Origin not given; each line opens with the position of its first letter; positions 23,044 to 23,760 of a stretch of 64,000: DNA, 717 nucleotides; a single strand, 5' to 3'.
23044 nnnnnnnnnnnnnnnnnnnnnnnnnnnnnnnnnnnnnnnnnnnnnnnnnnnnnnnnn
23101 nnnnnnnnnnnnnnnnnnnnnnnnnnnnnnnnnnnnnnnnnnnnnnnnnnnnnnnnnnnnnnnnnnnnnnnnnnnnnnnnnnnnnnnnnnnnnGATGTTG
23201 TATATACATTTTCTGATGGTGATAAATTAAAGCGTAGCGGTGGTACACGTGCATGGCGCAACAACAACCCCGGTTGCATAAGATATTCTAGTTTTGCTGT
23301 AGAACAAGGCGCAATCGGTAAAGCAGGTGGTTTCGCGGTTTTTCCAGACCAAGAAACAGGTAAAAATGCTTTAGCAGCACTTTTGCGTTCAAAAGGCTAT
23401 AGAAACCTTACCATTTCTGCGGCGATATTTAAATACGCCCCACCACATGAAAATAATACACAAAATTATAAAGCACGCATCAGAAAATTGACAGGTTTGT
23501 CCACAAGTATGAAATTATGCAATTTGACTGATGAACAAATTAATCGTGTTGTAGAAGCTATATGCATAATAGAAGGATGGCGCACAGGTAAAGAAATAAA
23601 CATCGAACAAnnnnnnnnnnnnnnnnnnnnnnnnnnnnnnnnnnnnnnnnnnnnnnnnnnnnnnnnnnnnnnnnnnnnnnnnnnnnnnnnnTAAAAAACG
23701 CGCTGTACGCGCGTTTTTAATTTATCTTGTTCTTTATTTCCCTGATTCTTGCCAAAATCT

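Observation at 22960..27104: Two paralogous proteins sharing an unassigned ~130-aa C-terminal domain bracket the zapA locus, with an acidic disordered protein and a small membrane protein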

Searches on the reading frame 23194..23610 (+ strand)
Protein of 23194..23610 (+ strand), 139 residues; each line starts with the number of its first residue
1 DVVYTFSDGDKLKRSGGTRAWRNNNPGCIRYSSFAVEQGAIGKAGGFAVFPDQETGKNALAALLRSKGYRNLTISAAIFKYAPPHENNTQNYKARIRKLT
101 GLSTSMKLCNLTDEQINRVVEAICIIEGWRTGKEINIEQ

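Call 8: find_homologous_proteins(query=window:23194-23610:+, max_evalue=0.001)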
Query seq(139 aa) (139 aa): 218 proteins with E <= 0.001 among 238 candidates; the best 120 are listed.
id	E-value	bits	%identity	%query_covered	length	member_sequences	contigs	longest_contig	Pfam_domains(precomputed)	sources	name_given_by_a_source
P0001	1.8e-86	305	99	100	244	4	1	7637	-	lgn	-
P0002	3.0e-82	291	94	99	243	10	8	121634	-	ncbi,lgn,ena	-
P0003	8.6e-80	283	91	99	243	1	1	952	-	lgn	-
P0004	1.9e-58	214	68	99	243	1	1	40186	-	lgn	-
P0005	2.4e-58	214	71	98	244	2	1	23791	-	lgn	-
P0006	1.9e-57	211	71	98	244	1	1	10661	-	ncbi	-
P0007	2.0e-57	211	69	99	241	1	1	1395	-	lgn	-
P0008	1.1e-56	209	69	96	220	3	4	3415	-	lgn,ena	-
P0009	5.3e-56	206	67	99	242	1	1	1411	-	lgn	-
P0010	2.8e-55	204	67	99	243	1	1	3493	-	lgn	-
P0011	1.3e-54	202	67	99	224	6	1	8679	-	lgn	-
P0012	6.1e-54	200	65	99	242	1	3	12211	-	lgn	-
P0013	2.7e-53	198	68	99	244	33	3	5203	-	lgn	-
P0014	3.5e-53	197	66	99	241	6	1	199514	-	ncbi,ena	-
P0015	1.5e-52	195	64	99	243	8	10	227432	-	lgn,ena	-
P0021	2.3e-50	188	62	100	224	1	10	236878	-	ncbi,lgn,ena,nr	ncbi:MAG: hypothetical protein IJX89_02180 [Alphaproteobacteria bacterium]|nr:hypothetical protein [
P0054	3.0e-44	168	56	96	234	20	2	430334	-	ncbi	-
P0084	2.1e-39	153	57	96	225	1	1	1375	PF13031.13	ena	-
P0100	3.5e-36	142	57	86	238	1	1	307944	-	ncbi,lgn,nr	ncbi:MAG: hypothetical protein H7A32_00960 [Deltaproteobacteria bacterium]|nr:hypothetical protein [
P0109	5.9e-35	138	56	95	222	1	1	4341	PF13031.13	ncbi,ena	-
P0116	2.7e-32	130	50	94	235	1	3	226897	-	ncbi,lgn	-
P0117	3.3e-32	129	56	86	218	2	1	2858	-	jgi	jgi:RHS repeat-associated protein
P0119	1.2e-31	128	53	94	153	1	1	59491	-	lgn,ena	-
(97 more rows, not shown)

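Call 18: find_encoding_contigs(protein=P0002, flank=8000, max_places=3)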
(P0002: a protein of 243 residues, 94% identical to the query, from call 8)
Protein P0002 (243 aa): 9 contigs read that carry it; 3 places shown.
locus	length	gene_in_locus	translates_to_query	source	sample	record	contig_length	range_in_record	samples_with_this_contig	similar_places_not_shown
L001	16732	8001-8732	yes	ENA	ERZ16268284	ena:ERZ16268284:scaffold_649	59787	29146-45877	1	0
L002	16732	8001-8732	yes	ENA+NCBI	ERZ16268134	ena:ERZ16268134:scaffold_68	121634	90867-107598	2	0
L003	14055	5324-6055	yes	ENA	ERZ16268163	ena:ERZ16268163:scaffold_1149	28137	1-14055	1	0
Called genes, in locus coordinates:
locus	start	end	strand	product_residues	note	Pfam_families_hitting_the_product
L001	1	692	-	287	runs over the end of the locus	PF01715:IPPT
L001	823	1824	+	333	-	PF00044:Gp_dh_N, PF02800:Gp_dh_C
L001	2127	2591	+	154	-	PF03724:META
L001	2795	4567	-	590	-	PF06100:MCRA, PF13450:NAD_binding_8 (faint)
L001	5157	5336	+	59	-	PF00471:Ribosomal_L33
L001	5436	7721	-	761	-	PF00521:DNA_topoisoIV, PF03989:DNA_gyraseA_C (faint)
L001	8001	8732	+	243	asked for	-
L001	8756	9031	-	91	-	PF05164:ZapA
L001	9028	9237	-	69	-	-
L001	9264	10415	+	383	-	-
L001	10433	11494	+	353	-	-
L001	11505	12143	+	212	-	-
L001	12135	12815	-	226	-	PF20582:UPF0758_N (weak), PF04002:RadC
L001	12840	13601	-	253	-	PF00557:Peptidase_M24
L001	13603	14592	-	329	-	-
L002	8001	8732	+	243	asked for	-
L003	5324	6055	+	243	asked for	-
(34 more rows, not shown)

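Call 19: find_encoding_contigs(protein=P0021, flank=7000, max_places=2)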
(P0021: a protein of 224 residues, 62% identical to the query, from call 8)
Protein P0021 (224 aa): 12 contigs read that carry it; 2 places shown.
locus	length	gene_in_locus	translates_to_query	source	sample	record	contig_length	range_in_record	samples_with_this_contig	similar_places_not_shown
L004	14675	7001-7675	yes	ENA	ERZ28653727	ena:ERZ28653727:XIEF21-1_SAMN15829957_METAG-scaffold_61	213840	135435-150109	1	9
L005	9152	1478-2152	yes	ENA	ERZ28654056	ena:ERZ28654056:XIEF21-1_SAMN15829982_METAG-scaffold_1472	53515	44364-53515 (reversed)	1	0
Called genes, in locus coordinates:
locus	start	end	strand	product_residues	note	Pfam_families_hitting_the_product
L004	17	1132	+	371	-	-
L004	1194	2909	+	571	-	-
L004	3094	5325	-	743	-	PF00521:DNA_topoisoIV, PF03989:DNA_gyraseA_C (faint)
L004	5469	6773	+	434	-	-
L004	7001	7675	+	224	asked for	-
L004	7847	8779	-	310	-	PF00056:Ldh_1_N, PF03807:F420_oxidored, PF02866:Ldh_1_C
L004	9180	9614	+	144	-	-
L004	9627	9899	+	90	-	-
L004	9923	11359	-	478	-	PF00587:tRNA-synt_2b, PF03129:HGTP_anticodon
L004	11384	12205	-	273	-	PF01553:Acyltransferase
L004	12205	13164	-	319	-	PF13444:Acetyltransf_5, PF21926:FeeM (weak)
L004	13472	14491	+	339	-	PF05045:RgpF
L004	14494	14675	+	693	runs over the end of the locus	PF00535:Glycos_transf_2, PF00534:Glycos_transf_1, PF13692:Glyco_trans_1_4 (weak)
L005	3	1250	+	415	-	?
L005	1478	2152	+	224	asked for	-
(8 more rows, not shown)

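Call 20: find_encoding_contigs(protein=P0054, flank=7000, max_places=2)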
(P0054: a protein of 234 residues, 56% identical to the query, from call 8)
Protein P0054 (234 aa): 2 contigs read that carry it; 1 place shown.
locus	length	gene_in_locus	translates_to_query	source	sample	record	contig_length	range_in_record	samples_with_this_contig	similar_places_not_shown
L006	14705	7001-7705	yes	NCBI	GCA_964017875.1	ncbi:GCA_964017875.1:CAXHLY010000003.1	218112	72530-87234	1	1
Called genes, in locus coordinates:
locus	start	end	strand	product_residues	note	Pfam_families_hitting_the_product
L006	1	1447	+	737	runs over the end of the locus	PF17764:PriA_3primeBD (weak), PF00270:DEAD, PF04851:ResIII, PF18319:Zn_ribbon_PriA, PF00271:Helicase_C (weak), PF18074:PriA_C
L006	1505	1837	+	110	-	PF09851:SHOCT (weak)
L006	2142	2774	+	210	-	-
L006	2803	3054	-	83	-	-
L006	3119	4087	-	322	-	PF00437:T2SSE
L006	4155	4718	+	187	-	-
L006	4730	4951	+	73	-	-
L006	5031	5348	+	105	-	PF00254:FKBP_C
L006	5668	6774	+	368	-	-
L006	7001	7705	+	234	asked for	-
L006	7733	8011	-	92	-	PF05164:ZapA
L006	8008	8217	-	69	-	-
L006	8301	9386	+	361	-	-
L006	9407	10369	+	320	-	-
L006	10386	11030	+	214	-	-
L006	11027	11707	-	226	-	PF04002:RadC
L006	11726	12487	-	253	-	PF00557:Peptidase_M24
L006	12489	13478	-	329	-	-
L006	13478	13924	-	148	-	-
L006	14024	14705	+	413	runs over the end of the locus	-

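Call 25: search_dna_similar(query=window:23194-23610:+, collection=phages, mode=protein, max_rows=30, rows=spread)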
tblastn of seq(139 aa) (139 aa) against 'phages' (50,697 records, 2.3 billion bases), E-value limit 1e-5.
Records with a match: 255; places in all: 256; records where one place covers at least 80% of the query: 172.
Best place of each record, by identity: <60% 255.
By first word of the organism name: Escherichia 94; Salmonella 62; Kayfunavirus 17; Enterobacter 14; Vibrio 11; Citrobacter 10; Pseudomonas 10; Shigella 6; Klebsiella 5; Cronobacter 5; and 16 more.
By host as written in the record: Escherichia coli 49; - 30; Salmonella enterica subsp. enterica serovar Typhi 28; Salmonella enterica subsp. enterica serovar Typhi strain BRD948 10; Pseudomonas putida KT2440 and Paw85 9; Citrobacter freundii CF3 5; Salmonella enterica subsp. enterica serovar Paratyphi C 5; Enterobacter cloacae 4; and 78 more.
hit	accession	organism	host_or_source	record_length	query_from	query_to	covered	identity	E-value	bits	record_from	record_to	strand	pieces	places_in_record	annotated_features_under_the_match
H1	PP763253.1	Acinetobacter phage Ab1-TPeters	Acinetobacter baumannii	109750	2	134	96%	42.2%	8e-27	109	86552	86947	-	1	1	endolysin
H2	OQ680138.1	Escherichia phage PH1061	Escherichia coli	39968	18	135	85%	37.5%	1e-11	66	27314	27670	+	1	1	internal virion protein with endolysin domain | HNH endonuclease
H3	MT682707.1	Escherichia phage vB_EcoP_SP7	waste water from pig farming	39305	18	138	87%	36.1%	3e-10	62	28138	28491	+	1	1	internal virion protein D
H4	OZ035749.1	Kayfunavirus PDP351P4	-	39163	18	138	87%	36.1%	6e-10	61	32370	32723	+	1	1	record has no annotation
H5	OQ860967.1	Salmonella phage ST57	Salmonella enterica subsp. enterica ...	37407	18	138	87%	36.1%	6e-10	61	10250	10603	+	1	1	peptidoglycan lytic exotransglycosylase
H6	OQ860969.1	Salmonella phage ST55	Salmonella enterica subsp. enterica ...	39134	18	138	87%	36.1%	6e-10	61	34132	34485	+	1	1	peptidoglycan lytic exotransglycosylase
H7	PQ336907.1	Salmonella phage CHRF_10037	Salmonella enterica subsp. enterica ...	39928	18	138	87%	36.1%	6e-10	61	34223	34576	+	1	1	internal virion protein with endolysin domain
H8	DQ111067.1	Escherichia phage K1F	-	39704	18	138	87%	36.1%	8e-10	61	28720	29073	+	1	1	16.0: internal virion protein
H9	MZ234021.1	Escherichia phage vB_EcoP-101118UKE1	Escherichia coli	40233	18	135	85%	36.7%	2e-11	66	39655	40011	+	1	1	hypothetical protein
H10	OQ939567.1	Pectobacterium phage LET1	Pectobacterium sp.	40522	18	127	79%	39.3%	3e-9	59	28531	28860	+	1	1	hypothetical protein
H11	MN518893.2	Escherichia virus LS3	Escherichia coli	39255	18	138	87%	35.2%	3e-9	59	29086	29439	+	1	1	peptidoglycan lytic exotransglycosylase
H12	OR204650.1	Escherichia phage pO91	Escherichia coli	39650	18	135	85%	35.8%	3e-10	62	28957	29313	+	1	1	peptidoglycan lytic exotransglycosylase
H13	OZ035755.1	Kayfunavirus AN17P1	-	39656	18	135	85%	35.8%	1e-9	61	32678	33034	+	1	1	record has no annotation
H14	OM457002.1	Enterobacter phage EP1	sewage water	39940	18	135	85%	35.8%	4e-8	56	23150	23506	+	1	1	internal virion protein D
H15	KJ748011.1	Escherichia phage PE3-1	Escherichia coli O153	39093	18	135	85%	35.0%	4e-9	59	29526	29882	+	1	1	hypothetical protein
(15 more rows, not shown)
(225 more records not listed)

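Call 26: search_dna_similar(query=window:23194-23610:+, collection=plasmids, mode=protein, max_rows=25)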
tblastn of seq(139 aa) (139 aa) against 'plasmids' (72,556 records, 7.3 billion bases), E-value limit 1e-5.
Records with a match: 120; places in all: 121; records where one place covers at least 80% of the query: 9.
Best place of each record, by identity: <60% 120.
By first word of the organism name: Escherichia 91; Salmonella 12; Enterobacter 3; Shigella 2; Proteus 2; Klebsiella 2; Pseudoalteromonas 2; Rhizobium 1; Streptomyces 1; Acinetobacter 1; and 3 more.
By predicted mobility (MOB-suite, as given by PLSDB): non-mobilizable 115; mobilizable 4; conjugative 1.
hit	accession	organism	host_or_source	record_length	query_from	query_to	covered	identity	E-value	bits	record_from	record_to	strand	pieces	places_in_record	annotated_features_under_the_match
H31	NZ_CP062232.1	Rhizobium sp. TH2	Sainfoin,pure bacterial culture,Nodule ...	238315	2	134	96%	43.6%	5e-31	122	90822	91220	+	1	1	conjugal transfer protein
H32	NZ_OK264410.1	Enterobacter asburiae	-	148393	2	128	91%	35.3%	3e-11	66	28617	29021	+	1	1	LysM peptidoglycan-binding domain-containing protein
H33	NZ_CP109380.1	Streptomyces sp. NBC_01546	-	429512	10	132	88%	34.6%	4e-10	63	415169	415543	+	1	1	peptidoglycan-binding protein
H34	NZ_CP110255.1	Acinetobacter oleivorans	mixed culture,soil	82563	3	133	94%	32.1%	5e-9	60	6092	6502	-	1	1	hypothetical protein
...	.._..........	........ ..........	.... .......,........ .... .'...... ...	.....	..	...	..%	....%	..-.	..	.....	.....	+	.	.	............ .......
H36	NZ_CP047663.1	Escherichia coli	feces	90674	19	128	79%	36.0%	2e-7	56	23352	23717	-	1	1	transglycosylase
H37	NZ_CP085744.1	Enterobacter hormaechei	Homo sapiens,tracheal aspirate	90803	19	128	79%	36.0%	2e-7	56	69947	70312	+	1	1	transglycosylase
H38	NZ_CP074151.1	Enterobacter sp. JBIWA008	lake water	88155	19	128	79%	36.0%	2e-7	55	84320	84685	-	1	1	transglycosylase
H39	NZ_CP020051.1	Escherichia coli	-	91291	19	128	79%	36.0%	3e-7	55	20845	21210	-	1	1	transglycosylase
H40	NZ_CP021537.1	Escherichia coli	-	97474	19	128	79%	36.0%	3e-7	55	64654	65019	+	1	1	transglycosylase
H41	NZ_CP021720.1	Escherichia coli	-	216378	19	128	79%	36.0%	3e-7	55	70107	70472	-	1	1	transglycosylase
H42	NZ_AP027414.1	Escherichia coli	Sus scrofa,cell culture,feces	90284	19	128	79%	36.0%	4e-7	55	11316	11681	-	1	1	transglycosylase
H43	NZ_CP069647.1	Escherichia coli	Homo sapiens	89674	19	128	79%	36.0%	4e-7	54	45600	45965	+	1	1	transglycosylase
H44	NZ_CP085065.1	Escherichia coli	Homo sapiens,pure culture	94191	19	128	79%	36.0%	4e-7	54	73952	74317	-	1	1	transglycosylase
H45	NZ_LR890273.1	Escherichia coli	Homo sapiens,blood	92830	19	128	79%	36.0%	4e-7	54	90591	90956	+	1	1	hypothetical protein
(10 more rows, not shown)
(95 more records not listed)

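Call 36: get_annotated_region(hit=H31, flank=9000)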
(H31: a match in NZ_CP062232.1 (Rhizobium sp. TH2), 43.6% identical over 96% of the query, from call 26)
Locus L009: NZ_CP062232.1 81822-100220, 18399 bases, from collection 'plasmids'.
description: Rhizobium sp. TH2 plasmid pTH2a, complete sequence
organism: Rhizobium sp. TH2 (NCBI taxid 2775403)
taxonomy: Bacteria; Pseudomonadota; Alphaproteobacteria; Hyphomicrobiales; Rhizobiaceae; Rhizobium; Rhizobium sp. TH2
host: -; source: Sainfoin,pure bacterial culture,Nodule tissue; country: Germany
typing (MOB-suite, as given by PLSDB): mobilizable; relaxase MOBP
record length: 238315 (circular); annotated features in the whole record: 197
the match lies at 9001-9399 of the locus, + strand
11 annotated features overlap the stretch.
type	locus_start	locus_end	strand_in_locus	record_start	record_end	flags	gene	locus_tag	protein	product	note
CDS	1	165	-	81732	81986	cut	-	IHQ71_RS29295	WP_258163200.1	hypothetical protein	-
CDS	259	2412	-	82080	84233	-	-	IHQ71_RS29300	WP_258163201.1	S8 family serine peptidase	GO:0006508 - proteolysis [Evidence IEA]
CDS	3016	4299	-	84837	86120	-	-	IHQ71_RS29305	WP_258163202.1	hypothetical protein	-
CDS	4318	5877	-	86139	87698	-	-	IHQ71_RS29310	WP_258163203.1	CHAT domain-containing protein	-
CDS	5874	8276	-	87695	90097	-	-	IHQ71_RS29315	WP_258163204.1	hypothetical protein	-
CDS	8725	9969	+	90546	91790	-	-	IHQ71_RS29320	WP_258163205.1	conjugal transfer protein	-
CDS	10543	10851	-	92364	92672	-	-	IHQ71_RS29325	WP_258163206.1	hypothetical protein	-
CDS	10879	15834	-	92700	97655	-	-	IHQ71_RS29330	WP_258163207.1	S8 family serine peptidase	GO:0006508 - proteolysis [Evidence IEA]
CDS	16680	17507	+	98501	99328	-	-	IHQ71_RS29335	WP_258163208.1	hypothetical protein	-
CDS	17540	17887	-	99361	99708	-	-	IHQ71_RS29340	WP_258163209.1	hypothetical protein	-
CDS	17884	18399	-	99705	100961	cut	-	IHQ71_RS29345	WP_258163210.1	hypothetical protein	-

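Call 37: get_annotated_region(hit=H1, flank=4000)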
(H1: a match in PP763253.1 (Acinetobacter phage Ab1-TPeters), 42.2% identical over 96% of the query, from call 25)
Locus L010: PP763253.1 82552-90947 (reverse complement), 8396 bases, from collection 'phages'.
description: Acinetobacter phage Ab1-TPeters, complete genome.
organism: Acinetobacter phage Ab1-TPeters (NCBI taxid 3405109)
taxonomy: Viruses; Duplodnaviria; Heunggongvirae; Uroviricota; Caudoviricetes
host: Acinetobacter baumannii; source: -; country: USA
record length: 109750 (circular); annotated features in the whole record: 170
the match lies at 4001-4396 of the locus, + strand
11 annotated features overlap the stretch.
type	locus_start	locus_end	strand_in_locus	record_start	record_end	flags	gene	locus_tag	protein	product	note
CDS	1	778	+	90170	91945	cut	-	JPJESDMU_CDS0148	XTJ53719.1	tail sheath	-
CDS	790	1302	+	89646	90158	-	-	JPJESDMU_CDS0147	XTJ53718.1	tail tube protein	-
CDS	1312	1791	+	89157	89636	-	-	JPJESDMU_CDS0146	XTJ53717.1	hypothetical protein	-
CDS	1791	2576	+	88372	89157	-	-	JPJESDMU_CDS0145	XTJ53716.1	hypothetical protein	-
CDS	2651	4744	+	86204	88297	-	-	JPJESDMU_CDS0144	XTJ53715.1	endolysin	-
CDS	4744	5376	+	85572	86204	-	-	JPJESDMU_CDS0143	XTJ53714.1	PmgG-like head morphogenesis protein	-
CDS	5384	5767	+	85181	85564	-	-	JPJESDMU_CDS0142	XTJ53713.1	tail sheath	-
CDS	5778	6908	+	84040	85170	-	-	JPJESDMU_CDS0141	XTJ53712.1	hypothetical protein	-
CDS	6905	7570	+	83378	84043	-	-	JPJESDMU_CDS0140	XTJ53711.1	baseplate hub subunit and tail lysozyme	-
CDS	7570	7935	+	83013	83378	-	-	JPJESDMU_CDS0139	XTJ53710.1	baseplate wedge subunit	-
CDS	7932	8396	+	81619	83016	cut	-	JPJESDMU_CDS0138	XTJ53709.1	baseplate wedge subunit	-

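Call 61: find_encoding_contigs(protein=P0100, flank=4000, max_places=1)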
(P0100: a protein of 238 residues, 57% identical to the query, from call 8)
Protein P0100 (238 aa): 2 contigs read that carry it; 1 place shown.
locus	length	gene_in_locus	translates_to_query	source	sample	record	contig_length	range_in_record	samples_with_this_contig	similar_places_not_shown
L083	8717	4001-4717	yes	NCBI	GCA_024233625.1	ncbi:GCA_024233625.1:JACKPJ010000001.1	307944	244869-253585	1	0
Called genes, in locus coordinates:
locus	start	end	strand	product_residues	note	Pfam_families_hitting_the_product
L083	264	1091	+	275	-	PF07063:HGLS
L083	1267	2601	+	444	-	PF00202:Aminotran_3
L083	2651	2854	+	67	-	PF07927:HicA_toxin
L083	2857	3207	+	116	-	PF05534:HicB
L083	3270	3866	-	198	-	PF00475:IGPD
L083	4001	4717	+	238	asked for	-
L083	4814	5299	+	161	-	PF14485:DUF4431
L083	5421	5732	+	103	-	-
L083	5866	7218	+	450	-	-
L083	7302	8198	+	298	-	PF01297:ZnuA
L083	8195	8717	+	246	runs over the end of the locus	PF00005:ABC_tran, PF13304:AAA_21 (faint)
